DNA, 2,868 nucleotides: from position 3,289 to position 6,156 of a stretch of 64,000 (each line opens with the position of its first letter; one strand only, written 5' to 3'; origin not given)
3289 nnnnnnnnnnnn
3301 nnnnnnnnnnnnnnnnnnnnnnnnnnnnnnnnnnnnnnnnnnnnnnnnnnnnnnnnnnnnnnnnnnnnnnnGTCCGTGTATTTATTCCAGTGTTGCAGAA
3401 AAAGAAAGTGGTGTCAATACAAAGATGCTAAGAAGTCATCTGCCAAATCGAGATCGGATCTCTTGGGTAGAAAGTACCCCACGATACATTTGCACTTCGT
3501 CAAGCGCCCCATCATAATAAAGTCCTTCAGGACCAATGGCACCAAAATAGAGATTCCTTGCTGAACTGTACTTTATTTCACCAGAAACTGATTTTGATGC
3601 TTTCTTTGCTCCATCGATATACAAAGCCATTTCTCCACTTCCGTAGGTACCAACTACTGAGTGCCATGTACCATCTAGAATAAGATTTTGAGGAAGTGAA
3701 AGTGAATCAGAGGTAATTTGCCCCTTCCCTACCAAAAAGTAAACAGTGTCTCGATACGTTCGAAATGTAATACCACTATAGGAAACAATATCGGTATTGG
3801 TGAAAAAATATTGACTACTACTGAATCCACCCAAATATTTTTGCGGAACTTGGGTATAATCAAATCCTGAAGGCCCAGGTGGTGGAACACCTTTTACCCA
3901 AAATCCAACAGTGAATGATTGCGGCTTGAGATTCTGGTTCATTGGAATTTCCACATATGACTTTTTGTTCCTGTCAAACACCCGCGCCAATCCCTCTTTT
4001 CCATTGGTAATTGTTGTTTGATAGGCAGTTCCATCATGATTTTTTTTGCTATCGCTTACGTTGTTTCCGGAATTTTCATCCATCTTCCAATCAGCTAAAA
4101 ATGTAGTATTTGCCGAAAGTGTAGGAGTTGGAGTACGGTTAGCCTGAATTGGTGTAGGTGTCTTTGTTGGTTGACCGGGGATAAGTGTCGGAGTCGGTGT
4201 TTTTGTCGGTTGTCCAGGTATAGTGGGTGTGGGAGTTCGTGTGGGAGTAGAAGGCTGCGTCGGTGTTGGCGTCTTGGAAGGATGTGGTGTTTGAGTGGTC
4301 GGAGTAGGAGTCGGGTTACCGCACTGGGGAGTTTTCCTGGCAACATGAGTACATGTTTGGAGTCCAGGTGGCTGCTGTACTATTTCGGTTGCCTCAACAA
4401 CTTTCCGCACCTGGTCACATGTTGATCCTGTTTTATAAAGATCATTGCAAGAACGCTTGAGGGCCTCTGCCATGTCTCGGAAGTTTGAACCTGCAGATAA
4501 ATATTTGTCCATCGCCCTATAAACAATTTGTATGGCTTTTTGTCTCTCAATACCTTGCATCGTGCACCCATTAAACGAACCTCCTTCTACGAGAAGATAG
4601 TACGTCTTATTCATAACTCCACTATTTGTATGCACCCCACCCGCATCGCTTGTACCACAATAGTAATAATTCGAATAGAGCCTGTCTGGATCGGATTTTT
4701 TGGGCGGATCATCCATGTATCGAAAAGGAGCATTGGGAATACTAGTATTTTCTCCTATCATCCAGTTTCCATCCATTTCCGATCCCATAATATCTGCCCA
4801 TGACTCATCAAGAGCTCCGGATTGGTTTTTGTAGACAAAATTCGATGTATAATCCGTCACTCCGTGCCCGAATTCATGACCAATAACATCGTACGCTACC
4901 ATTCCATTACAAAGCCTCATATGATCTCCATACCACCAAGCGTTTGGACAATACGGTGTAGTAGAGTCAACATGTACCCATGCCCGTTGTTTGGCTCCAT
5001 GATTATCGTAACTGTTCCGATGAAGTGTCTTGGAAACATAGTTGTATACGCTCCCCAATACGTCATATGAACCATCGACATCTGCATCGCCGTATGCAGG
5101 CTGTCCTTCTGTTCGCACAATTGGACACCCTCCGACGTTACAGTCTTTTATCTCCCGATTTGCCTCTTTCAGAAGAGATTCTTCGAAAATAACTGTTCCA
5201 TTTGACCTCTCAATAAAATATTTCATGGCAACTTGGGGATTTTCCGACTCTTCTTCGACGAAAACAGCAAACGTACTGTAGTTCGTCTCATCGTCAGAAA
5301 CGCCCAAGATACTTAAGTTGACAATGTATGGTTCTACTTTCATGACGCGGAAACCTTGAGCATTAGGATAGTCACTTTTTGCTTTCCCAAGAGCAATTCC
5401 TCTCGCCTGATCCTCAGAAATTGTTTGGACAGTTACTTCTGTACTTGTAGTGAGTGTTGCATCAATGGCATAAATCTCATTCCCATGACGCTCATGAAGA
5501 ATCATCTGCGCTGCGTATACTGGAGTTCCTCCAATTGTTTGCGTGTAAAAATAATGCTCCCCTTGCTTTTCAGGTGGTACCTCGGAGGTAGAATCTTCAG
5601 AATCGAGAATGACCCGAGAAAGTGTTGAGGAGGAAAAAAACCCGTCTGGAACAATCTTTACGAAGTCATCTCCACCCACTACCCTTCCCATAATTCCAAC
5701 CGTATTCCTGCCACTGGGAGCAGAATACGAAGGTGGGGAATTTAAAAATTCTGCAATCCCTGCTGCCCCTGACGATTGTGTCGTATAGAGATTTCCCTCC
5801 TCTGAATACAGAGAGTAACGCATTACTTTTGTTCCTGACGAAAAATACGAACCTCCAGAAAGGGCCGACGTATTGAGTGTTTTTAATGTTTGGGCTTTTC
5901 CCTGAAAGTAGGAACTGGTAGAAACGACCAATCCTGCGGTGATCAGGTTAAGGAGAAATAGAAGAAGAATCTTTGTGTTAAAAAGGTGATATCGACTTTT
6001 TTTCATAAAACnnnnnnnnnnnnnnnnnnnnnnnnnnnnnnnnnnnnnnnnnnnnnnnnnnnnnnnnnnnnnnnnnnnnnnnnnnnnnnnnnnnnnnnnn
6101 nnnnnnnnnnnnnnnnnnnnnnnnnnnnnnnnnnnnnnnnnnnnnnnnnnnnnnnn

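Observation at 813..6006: Two different secreted proteases (S8 subtilisin and M4 thermolysin-like) share a paralogous C-terminal LamG/ConA-like lectin module behind Pro/Thr linkers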

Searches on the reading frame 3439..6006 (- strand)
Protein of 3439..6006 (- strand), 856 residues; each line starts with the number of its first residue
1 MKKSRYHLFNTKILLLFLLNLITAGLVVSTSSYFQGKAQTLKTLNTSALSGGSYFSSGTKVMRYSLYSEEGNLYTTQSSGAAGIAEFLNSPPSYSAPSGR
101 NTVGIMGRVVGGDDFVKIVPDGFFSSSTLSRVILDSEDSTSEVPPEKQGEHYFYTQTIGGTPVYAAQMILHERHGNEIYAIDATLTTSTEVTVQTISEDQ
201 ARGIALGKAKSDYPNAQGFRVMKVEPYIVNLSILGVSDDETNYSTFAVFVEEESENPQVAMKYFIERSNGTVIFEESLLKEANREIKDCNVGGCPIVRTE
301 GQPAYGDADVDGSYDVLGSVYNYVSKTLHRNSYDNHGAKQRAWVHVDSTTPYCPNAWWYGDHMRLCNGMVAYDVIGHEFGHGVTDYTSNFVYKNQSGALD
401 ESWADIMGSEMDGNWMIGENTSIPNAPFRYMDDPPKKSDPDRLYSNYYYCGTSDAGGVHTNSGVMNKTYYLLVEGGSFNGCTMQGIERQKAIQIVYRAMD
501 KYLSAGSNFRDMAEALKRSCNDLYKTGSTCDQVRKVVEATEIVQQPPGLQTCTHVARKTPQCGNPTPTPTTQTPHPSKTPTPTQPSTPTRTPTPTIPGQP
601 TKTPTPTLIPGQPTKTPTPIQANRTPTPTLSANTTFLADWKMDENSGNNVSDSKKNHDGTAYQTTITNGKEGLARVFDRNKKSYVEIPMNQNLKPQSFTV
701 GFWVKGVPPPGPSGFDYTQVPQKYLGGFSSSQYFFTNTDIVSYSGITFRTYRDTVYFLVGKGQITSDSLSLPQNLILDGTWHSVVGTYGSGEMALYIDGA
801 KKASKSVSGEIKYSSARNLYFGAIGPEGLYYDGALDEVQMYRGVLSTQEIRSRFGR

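Call 3: search_protein_families(library=pfam, proteins=[window:3439-6006:-], max_evalue=0.1)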
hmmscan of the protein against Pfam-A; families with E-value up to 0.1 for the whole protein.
window:3439-6006:- (856 aa): 6 families
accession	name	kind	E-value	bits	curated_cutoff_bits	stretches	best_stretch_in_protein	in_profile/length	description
PF02868.21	Peptidase_M4_C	-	2.1e-35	122.5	24.4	1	388-535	1-158/165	Thermolysin metallopeptidase, alpha-helical domain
PF13385.13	Laminin_G_3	-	1e-19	71.6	27.6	1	681-850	3-150/151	Concanavalin A-like lectin/glucanases superfamily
PF01447.24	Peptidase_M4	-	9.6e-13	49.3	22.4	1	307-385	63-145/145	Thermolysin metallopeptidase, catalytic domain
PF02210.31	Laminin_G_2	-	0.00078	20.3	22.9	1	759-827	34-100/126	Laminin G domain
PF00054.30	Laminin_G_1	-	0.0023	18.6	24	1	766-845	41-120/131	Laminin G domain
PF07504.19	FTP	-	0.0043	17.3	21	1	150-175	16-42/51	Fungalysin/Thermolysin Propeptide Motif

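Call 18: find_homologous_proteins(query=window:3439-6006:-, max_evalue=0.00001)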
Query window:3439-6006:- (856 aa): 339 proteins with E <= 0.00001 among 8000 candidates; the best 120 are listed.
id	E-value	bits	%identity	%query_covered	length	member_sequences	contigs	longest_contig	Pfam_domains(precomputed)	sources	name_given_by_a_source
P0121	0.0e+0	1987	100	100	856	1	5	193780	PF02868.22,PF13385.14,PF01447.25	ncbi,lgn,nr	ncbi:M4 family metallopeptidase [Candidatus Gottesmanbacteria bacterium]|nr:M4 family metallopeptida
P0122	0.0e+0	1448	75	100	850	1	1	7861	PF02868.22,PF13385.14,PF01447.25,PF02210.32,PF07504.20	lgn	-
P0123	0.0e+0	1433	74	100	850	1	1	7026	PF02868.22,PF13385.14,PF01447.25,PF02210.32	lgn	-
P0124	1.3e-126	442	39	71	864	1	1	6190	PF02868.22,PF00404.25,PF01447.25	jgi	jgi:Zn-dependent metalloprotease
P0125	1.7e-121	425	39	65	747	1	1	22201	PF02868.22,PF01447.25,PF07504.20,PF17210.10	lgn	-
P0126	2.6e-106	375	36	65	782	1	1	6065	PF02868.22,PF01447.25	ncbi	-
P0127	1.3e-105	373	35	68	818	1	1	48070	PF02868.22,PF00404.25,PF01447.25,PF07504.20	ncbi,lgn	-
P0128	3.4e-103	365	36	64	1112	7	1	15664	PF02868.22,PF01546.34,PF04389.23,PF01447.25,PF07504.20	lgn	-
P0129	2.7e-53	199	33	51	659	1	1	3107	PF02868.22,PF01447.25,PF07504.20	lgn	-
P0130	5.6e-52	195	33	48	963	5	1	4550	PF02868.22,PF20773.6,PF01447.25,PF07504.20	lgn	-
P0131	1.5e-51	194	35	52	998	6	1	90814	PF01839.30,PF02868.22,PF13517.13,PF01447.25,PF07504.20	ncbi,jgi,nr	ncbi:MAG TPA: M4 family metallopeptidase [Candidatus Acidoferrum sp.]|nr:M4 family metallopeptidase 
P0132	2.2e-49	187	34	45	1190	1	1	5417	PF02868.22,PF01447.25,PF07504.20,PF00082.28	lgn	-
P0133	4.5e-49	186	35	44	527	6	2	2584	PF02868.22,PF01447.25,PF07504.20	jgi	jgi:Zn-dependent metalloprotease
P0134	5.8e-49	185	33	48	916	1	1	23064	PF02868.22,PF20773.6,PF01447.25,PF07504.20,PF00041.28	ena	-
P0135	4.3e-47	179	40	32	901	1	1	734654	PF02868.22,PF20773.6,PF07705.18,PF01447.25,PF07504.20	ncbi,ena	-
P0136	1.7e-46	177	32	49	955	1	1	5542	PF02868.22,PF01447.25,PF07504.20,PF00041.28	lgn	-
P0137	1.5e-44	171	35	43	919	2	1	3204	PF02868.22,PF01447.25,PF07504.20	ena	-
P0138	1.7e-44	170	31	48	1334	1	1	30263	PF02868.22,PF01447.25,PF21471.4,PF07504.20,PF00041.28,PF16656.12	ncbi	-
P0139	5.5e-44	169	30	57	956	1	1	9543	PF02868.22,PF01447.25,PF07504.20,PF00041.28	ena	-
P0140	1.1e-43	168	36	15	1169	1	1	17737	PF02868.22,PF02225.28,PF20773.6,PF01447.25,PF07504.20,PF00353.26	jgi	jgi:trimeric autotransporter adhesin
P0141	1.1e-43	168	41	29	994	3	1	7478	PF02412.24,PF02868.22,PF20773.6,PF01447.25,PF07504.20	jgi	jgi:bacillolysin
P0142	1.6e-43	167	32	45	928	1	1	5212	PF02868.22,PF01447.25,PF07504.20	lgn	-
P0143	3.6e-43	166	32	46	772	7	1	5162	PF02868.22,PF01447.25,PF07504.20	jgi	jgi:bacillolysin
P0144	9.6e-43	165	40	29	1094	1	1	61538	PF02868.22,PF20773.6,PF01447.25,PF07504.20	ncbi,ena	-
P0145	1.2e-42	164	40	31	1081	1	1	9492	PF02868.22,PF01447.25,PF07504.20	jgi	jgi:bacillolysin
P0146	2.0e-42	164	31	57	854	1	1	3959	PF02868.22,PF01447.25,PF07504.20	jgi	jgi:bacillolysin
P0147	2.5e-42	163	32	46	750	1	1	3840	PF02868.22,PF01447.25,PF07504.20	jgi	jgi:Zn-dependent metalloprotease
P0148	9.7e-42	161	32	45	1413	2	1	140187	PF02868.22,PF16132.12,PF03160.21,PF01447.25,PF07504.20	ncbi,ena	-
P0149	2.5e-41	160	31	51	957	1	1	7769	PF02868.22,PF18962.8,PF01447.25,PF07504.20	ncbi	-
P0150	3.4e-41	159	32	49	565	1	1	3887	PF02868.22,PF01447.25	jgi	jgi:Zn-dependent metalloprotease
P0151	3.6e-41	159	36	33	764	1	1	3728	PF02868.22,PF20773.6,PF01447.25,PF07504.20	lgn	-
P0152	4.1e-41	159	40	29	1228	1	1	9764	PF02868.22,PF20773.6,PF03160.21,PF01447.25,PF07504.20,PF00353.26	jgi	jgi:Zn-dependent metalloprotease/Ca2+-binding RTX toxin-like protein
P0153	6.7e-41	158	36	33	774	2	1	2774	PF02868.22,PF01447.25,PF07504.20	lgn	-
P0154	7.0e-41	158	38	29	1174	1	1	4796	PF02868.22,PF20773.6,PF20598.5,PF01447.25,PF13620.13,PF07504.20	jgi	-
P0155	2.3e-40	157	32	45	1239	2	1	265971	PF02868.22,PF16132.12,PF20773.6,PF03160.21,PF01447.25,PF07504.20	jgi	jgi:Zn-dependent metalloprotease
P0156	8.6e-40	155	38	30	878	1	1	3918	PF02868.22,PF22352.3,PF01447.25,PF07504.20,PF18911.7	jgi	-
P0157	1.7e-39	154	30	47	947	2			PF02868.22,PF01447.25,PF07504.20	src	-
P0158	2.2e-39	153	31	47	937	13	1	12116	PF02868.22,PF01447.25,PF07504.20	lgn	-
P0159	1.1e-38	151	29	53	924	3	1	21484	PF02868.22,PF20773.6,PF01447.25,PF07504.20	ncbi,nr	ncbi:MAG TPA: M4 family metallopeptidase [Nocardioides sp.]|nr:M4 family metallopeptidase [Nocardioi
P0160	1.6e-38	151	30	46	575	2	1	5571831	PF02868.22,PF01447.25,PF07504.20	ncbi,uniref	ncbi:M4 family metallopeptidase [Paenibacillus sp. WLX1005]|uniref:M4 family metallopeptidase n=1 Ta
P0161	4.7e-38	149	39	26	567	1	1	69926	PF02868.22,PF01447.25,PF07504.20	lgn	-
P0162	5.9e-38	149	30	50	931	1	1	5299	PF02868.22,PF01447.25,PF07504.20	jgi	jgi:Zn-dependent metalloprotease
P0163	1.3e-37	148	29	46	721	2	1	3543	PF02868.22,PF07504.20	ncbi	-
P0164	2.6e-37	147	30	43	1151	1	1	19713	PF02412.24,PF02868.22,PF13385.14,PF03413.26,PF01447.25,PF07504.20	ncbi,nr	ncbi:MAG: M4 family metallopeptidase [Ardenticatenia bacterium]|nr:M4 family metallopeptidase [Arden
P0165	6.3e-37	145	30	50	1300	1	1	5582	PF02868.22,PF20773.6,PF01447.25,PF07504.20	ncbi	-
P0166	4.1e-36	143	26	67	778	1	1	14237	PF02868.22,PF01447.25,PF07504.20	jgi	jgi:Zn-dependent metalloprotease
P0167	8.1e-36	142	40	27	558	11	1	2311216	PF02868.22,PF03413.26,PF01447.25,PF07504.20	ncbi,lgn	ncbi:M4 family metallopeptidase [Priestia koreensis]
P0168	3.6e-35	140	29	46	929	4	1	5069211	PF02868.22,PF20773.6,PF01447.25,PF07504.20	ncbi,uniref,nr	ncbi:Zn-dependent metalloprotease [Nocardioides aromaticivorans]|uniref:Zn-dependent metalloprotease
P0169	1.3e-34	138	39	27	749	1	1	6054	PF02868.22,PF00801.27,PF01447.25,PF18911.7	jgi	jgi:hypothetical protein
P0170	2.0e-33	134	41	24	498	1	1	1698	PF02868.22,PF03413.26,PF01447.25,PF07504.20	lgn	-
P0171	3.2e-33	133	37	15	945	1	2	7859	PF02868.22,PF02225.28,PF01447.25,PF07504.20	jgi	jgi:Zn-dependent metalloprotease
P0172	4.8e-33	132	38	20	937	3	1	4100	PF02868.22,PF02225.28,PF07504.20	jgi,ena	-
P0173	5.0e-33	132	40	28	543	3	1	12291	PF02868.22,PF03413.26,PF01447.25,PF07504.20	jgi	jgi:bacillolysin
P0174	5.1e-33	132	31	46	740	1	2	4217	PF02868.22,PF20773.6,PF01447.25,PF07504.20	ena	-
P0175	5.4e-33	132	29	48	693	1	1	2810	PF02868.22,PF07504.20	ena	-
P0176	1.2e-32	131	40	28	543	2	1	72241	PF02868.22,PF03413.26,PF01447.25,PF07504.20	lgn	-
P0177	1.3e-32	131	29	57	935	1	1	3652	PF02868.22,PF20773.6,PF01447.25,PF07504.20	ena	-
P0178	1.4e-32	131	40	24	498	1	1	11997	PF02868.22,PF03413.26,PF01447.25,PF07504.20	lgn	-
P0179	1.5e-32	131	40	24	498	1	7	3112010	PF02868.22,PF03413.26,PF01447.25,PF07504.20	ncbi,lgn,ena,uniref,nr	ncbi:M4 family metallopeptidase [Exiguobacterium sp. FSL W8-0210]|uniref:M4 family metallopeptidase 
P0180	1.8e-32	131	40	24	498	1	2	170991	PF02868.22,PF03413.26,PF01447.25,PF07504.20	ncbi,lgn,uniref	ncbi:M4 family metallopeptidase [uncultured Exiguobacterium sp.]|uniref:M4 family metallopeptidase n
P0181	1.8e-32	131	40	24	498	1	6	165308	PF02868.22,PF03413.26,PF01447.25,PF07504.20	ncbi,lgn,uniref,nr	ncbi:M4 family metallopeptidase [uncultured Exiguobacterium sp.]|uniref:M4 family metallopeptidase n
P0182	2.3e-32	130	35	29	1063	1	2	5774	PF02868.22,PF03160.21,PF01447.25,PF07504.20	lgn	-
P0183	2.3e-32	130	40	24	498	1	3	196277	PF02868.22,PF03413.26,PF01447.25,PF07504.20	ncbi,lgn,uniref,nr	ncbi:M4 family metallopeptidase [Exiguobacterium sp.]|uniref:M4 family metallopeptidase n=1 Tax=Exig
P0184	3.6e-32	130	40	28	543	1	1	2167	PF02868.22,PF03413.26,PF01447.25,PF07504.20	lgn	-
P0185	3.7e-32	130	29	46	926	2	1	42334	PF02868.22,PF20773.6,PF01447.25,PF07504.20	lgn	-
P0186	4.0e-32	129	40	24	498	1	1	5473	PF02868.22,PF03413.26,PF01447.25,PF07504.20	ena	-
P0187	4.4e-32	129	30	44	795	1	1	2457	PF02412.24,PF02868.22,PF01447.25,PF07504.20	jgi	-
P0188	4.4e-32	129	40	26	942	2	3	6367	PF02868.22,PF18962.8,PF01447.25,PF07504.20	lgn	-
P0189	4.5e-32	129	36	22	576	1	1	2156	PF02868.22,PF20773.6,PF01447.25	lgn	-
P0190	6.3e-32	129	39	26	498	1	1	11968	PF02868.22,PF03413.26,PF01447.25,PF07504.20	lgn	-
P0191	9.1e-32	128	40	28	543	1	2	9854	PF02868.22,PF03413.26,PF01447.25,PF07504.20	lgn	-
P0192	1.3e-31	128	41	28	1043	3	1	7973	PF02868.22,PF01447.25,PF07504.20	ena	-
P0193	1.6e-31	127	39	28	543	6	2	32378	PF02868.22,PF03413.26,PF01447.25,PF07504.20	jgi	jgi:bacillolysin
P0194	2.8e-31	127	39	28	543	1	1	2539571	PF02868.22,PF03413.26,PF01447.25,PF07504.20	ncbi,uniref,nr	ncbi:M4 family metallopeptidase [Mesobacillus jeotgali]|uniref:M4 family metallopeptidase n=1 Tax=Me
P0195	3.7e-31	126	38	26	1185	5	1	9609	PF02868.22,PF01447.25,PF07504.20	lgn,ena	-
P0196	1.9e-30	124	35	33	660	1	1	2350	PF02868.22,PF01447.25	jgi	jgi:hypothetical protein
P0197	2.6e-30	123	32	34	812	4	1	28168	PF02868.22,PF01447.25,PF07504.20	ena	-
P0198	2.6e-30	123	37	26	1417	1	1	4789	PF02868.22,PF13229.13,PF20773.6,PF01447.25,PF05048.20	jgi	jgi:hypothetical protein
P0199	2.6e-30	123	37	23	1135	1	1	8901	PF02412.24,PF02868.22,PF24517.3,PF01447.25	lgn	-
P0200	1.1e-29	121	39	27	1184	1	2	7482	PF02868.22,PF01447.25,PF07504.20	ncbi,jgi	jgi:bacillolysin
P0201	1.5e-29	121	38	25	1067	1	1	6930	PF02868.22,PF18962.8,PF01447.25,PF07504.20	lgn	-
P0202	3.2e-29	120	38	26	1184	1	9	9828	PF02868.22,PF01447.25,PF07504.20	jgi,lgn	-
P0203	3.5e-29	120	29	46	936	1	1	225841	PF02868.22,PF01447.25,PF07504.20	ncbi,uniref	ncbi:M4 family metallopeptidase [Nocardioides sp. SYSU DS0651]|uniref:M4 family metallopeptidase n=1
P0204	3.6e-29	120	35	29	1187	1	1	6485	PF02868.22,PF01447.25,PF07504.20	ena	-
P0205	7.7e-29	119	38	27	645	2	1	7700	PF02868.22,PF01447.25,PF07504.20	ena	-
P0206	8.1e-29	119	37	28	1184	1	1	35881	PF02868.22,PF01447.25,PF07504.20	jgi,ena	jgi:Zn-dependent metalloprotease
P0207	8.2e-29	118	29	45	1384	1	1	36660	PF02412.24,PF02868.22,PF24517.3,PF01447.25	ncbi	-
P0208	1.0e-28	118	30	44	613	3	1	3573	PF02868.22,PF04151.22,PF01447.25,PF07504.20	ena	-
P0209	1.2e-28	118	35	28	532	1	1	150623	PF02868.22,PF03413.26,PF01447.25,PF07504.20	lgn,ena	-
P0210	1.9e-28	117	37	26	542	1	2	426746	PF02868.22,PF01447.25,PF07504.20,PF16244.12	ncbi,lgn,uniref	ncbi:M4 family metallopeptidase [Metabacillus sp. 84]|uniref:M4 family metallopeptidase n=1 Tax=uncl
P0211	3.3e-28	116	34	29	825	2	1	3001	PF02868.22,PF01447.25,PF07504.20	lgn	-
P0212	5.7e-28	116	42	20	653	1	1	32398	PF02868.22,PF17963.8,PF17892.8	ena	-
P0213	5.8e-28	116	27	47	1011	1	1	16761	PF02868.22,PF18962.8,PF01447.25,PF13860.13,PF07504.20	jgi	jgi:Zn-dependent metalloprotease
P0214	9.5e-28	115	39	26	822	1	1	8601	PF02868.22,PF00431.27,PF04151.22,PF01447.25,PF07504.20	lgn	-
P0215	1.1e-27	115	34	31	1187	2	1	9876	PF02868.22,PF01447.25,PF07504.20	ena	-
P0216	1.5e-27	114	33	28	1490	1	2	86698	PF02868.22,PF00404.25,PF18962.8,PF01447.25,PF24595.2,PF07504.20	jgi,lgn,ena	-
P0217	1.8e-27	114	37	25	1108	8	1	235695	PF02868.22,PF17963.8,PF17892.8,PF18962.8,PF01447.25,PF13860.13,PF05345.19,PF07504.20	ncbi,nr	ncbi:M4 family metallopeptidase [bacterium]|nr:M4 family metallopeptidase [bacterium]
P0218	2.4e-27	114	27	46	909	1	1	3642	PF02412.24,PF02868.22,PF01447.25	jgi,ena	-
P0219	3.4e-27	113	38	26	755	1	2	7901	PF02868.22,PF00431.27,PF04151.22,PF01447.25,PF07504.20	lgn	-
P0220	3.9e-27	113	39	26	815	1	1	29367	PF02868.22,PF00431.27,PF04151.22,PF03413.26,PF01447.25,PF07504.20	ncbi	ncbi:MAG: M4 family metallopeptidase [Tuberibacillus sp.]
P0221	4.1e-27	113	38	26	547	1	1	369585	PF02868.22,PF01447.25,PF07504.20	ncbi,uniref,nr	ncbi:M4 family metallopeptidase [Pseudalkalibacillus caeni]|uniref:Neutral metalloproteinase n=1 Tax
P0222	4.5e-27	113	28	46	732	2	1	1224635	PF02868.22,PF03413.26,PF01447.25,PF07504.20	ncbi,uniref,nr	ncbi:M4 family metallopeptidase [Tumebacillus sp. BK434]|uniref:M4 family metallopeptidase n=1 Tax=T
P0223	4.9e-27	113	37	24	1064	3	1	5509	PF02868.22,PF18962.8,PF01447.25,PF07504.20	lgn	-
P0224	5.0e-27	113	38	24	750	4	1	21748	PF02868.22,PF18962.8,PF01447.25,PF07504.20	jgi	-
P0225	7.1e-27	112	37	28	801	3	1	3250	PF02868.22,PF03413.26,PF01447.25,PF07504.20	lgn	-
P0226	7.5e-27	112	40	26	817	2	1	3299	PF02868.22,PF00431.27,PF04151.22,PF01447.25,PF07504.20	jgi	-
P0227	7.7e-27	112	33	28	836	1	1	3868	PF02868.22,PF00431.27,PF01447.25,PF07504.20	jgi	-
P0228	9.5e-27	112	38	24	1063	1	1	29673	PF02868.22,PF18962.8,PF01447.25,PF07504.20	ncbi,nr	ncbi:MAG: M4 family metallopeptidase [Flavobacteriales bacterium]|nr:M4 family metallopeptidase [Fla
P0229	1.1e-26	112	35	25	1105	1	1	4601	PF02868.22,PF17963.8,PF17892.8,PF18962.8,PF01447.25,PF13860.13,PF05345.19,PF07504.20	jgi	jgi:Zn-dependent metalloprotease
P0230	1.1e-26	112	35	26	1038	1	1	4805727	PF02868.22,PF20009.5,PF18962.8,PF01447.25,PF07504.20,PF00041.28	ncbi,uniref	ncbi:M4 family metallopeptidase [Pontibacter sp. MBLB2868]|uniref:M4 family metallopeptidase n=1 Tax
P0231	1.1e-26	111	36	26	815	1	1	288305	PF02868.22,PF20009.5,PF18962.8,PF01447.25,PF07504.20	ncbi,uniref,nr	ncbi:M4 family metallopeptidase [Hymenobacter sp. BT664]|uniref:M4 family metallopeptidase n=1 Tax=H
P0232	1.5e-26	111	29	45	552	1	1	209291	PF02868.22,PF01447.25,PF07504.20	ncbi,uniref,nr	ncbi:M4 family metallopeptidase [Pseudalkalibacillus decolorationis]|uniref:M4 family metallopeptida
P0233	2.4e-26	110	37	24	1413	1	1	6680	PF02868.22,PF04151.22,PF01447.25,PF07504.20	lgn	-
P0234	3.5e-26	110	37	26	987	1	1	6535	PF02868.22,PF20773.6,PF18962.8,PF01447.25,PF07504.20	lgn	-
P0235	3.7e-26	110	35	26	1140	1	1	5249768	PF02868.22,PF04151.22,PF01447.25,PF07504.20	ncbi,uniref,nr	ncbi:hypothetical protein CBW65_00780 [Tumebacillus avium]|uniref:Peptidase M4 family protein n=1 Ta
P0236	4.2e-26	110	38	22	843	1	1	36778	PF02412.24,PF02868.22,PF01447.25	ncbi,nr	ncbi:MAG: thrombospondin type 3 repeat-containing protein [Myxococcales bacterium]|nr:thrombospondin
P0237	5.3e-26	109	40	21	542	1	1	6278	PF02868.22,PF01447.25,PF07504.20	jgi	jgi:Zn-dependent metalloprotease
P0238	5.4e-26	109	34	25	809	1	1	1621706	PF02868.22,PF20009.5,PF18962.8,PF01447.25,PF07504.20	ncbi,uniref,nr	ncbi:M4 family metallopeptidase [Hymenobacter sp. BT730]|uniref:M4 family metallopeptidase n=1 Tax=H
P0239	5.6e-26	109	35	25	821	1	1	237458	PF02868.22,PF20009.5,PF18962.8,PF01447.25,PF07504.20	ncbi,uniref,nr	ncbi:M4 family metallopeptidase [Hymenobacter pini]|uniref:M4 family metallopeptidase n=1 Tax=Hymeno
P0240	7.8e-26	109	34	23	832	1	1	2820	PF02412.24,PF02868.22,PF01447.25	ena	-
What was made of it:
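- The next-closest M4 relatives carry Dockerin_1 or SdrD_B in place of LamG (call 18). M4 has no dockerin while its nearest non-LamG relatives do (P0124, P0127; call 18), as if LamG replaced an anchoring function.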

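Call 20: find_encoding_contigs(protein=P0122, flank=10000, max_places=4)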
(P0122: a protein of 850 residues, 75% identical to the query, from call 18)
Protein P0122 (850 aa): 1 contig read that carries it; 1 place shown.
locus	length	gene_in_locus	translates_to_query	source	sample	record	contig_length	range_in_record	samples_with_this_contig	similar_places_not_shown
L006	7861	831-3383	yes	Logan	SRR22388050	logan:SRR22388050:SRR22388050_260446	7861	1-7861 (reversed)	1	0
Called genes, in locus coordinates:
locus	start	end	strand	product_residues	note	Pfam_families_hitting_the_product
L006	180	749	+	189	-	-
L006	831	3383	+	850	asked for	PF07504:FTP (weak), PF01447:Peptidase_M4, PF02868:Peptidase_M4_C, PF13385:Laminin_G_3, PF02210:Laminin_G_2 (weak)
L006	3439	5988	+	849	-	PF00082:Peptidase_S8, PF13385:Laminin_G_3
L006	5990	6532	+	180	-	PF00963:Cohesin (weak)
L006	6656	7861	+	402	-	?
